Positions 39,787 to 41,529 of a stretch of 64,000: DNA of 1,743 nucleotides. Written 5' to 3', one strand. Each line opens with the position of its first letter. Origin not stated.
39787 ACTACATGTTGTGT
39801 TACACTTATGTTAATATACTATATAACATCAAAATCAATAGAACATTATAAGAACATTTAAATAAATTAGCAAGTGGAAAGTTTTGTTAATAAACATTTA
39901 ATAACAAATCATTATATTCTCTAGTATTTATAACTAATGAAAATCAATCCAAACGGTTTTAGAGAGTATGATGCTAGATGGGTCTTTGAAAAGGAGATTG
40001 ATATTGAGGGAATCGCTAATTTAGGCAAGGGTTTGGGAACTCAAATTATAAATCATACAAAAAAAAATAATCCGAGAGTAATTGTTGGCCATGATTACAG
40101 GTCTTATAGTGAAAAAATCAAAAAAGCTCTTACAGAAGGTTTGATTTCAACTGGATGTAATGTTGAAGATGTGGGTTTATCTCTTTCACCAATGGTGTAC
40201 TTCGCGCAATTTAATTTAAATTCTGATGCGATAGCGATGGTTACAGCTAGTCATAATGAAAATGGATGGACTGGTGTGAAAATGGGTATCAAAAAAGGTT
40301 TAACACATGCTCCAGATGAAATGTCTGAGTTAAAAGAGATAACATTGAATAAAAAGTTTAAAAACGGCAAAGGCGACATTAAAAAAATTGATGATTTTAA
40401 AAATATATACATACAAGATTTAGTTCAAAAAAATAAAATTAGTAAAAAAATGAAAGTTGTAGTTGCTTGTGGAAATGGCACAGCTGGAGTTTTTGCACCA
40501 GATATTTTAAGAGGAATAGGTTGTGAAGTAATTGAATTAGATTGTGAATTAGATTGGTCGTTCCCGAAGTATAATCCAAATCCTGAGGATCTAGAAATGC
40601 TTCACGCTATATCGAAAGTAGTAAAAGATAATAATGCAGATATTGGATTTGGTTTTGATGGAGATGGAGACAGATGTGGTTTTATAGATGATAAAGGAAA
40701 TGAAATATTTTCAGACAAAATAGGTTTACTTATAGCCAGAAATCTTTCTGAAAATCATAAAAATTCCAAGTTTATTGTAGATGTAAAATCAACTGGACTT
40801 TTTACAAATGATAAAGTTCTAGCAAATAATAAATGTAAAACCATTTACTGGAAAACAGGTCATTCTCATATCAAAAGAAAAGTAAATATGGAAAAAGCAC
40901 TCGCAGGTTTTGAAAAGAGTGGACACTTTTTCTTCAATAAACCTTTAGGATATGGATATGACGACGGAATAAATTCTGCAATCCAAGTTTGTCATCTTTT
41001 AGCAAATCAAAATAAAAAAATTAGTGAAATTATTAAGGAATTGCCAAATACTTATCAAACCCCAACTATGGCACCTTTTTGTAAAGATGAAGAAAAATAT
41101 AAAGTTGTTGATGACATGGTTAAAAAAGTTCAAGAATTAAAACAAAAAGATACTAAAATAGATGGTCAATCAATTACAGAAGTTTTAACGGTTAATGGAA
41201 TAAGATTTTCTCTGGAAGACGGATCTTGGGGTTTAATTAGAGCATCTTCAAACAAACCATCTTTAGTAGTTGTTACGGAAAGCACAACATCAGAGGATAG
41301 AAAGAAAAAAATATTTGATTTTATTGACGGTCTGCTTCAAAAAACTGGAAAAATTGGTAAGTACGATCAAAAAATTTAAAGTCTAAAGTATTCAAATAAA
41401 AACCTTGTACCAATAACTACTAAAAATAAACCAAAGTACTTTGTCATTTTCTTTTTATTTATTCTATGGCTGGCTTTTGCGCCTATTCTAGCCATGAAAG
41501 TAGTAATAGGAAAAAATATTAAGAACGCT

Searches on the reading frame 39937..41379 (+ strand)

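Call 55: search_protein_families(library=ncbifam, proteins=[window:39937-41379:+], max_evalue=1e-10)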
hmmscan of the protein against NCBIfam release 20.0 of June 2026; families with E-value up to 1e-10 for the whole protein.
window:39937-41379:+ (480 aa): 5 families
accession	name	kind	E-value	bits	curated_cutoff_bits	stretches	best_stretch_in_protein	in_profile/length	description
TIGR03990.1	Arch_GlmM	equivalog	1.8e-88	297.3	439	1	12-458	8-436/444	phosphoglucosamine mutase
NF046027.1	PhglucPhmanMutPgmG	equivalog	6e-85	285.6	600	1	3-471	5-454/460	phosphoglucomutase/phosphomannomutase PgmG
NF007088.0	PRK09542.1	equivalog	3.1e-62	211.1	618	1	9-456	13-443/456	phosphomannomutase/phosphoglucomutase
TIGR01455.1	glmM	equivalog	5.2e-46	157.2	447.55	1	20-401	14-396/442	phosphoglucosamine mutase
NF011943.0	PRK15414.1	subfamily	4.9e-39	134.6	801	1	8-445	7-432/456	phosphomannomutase CpsG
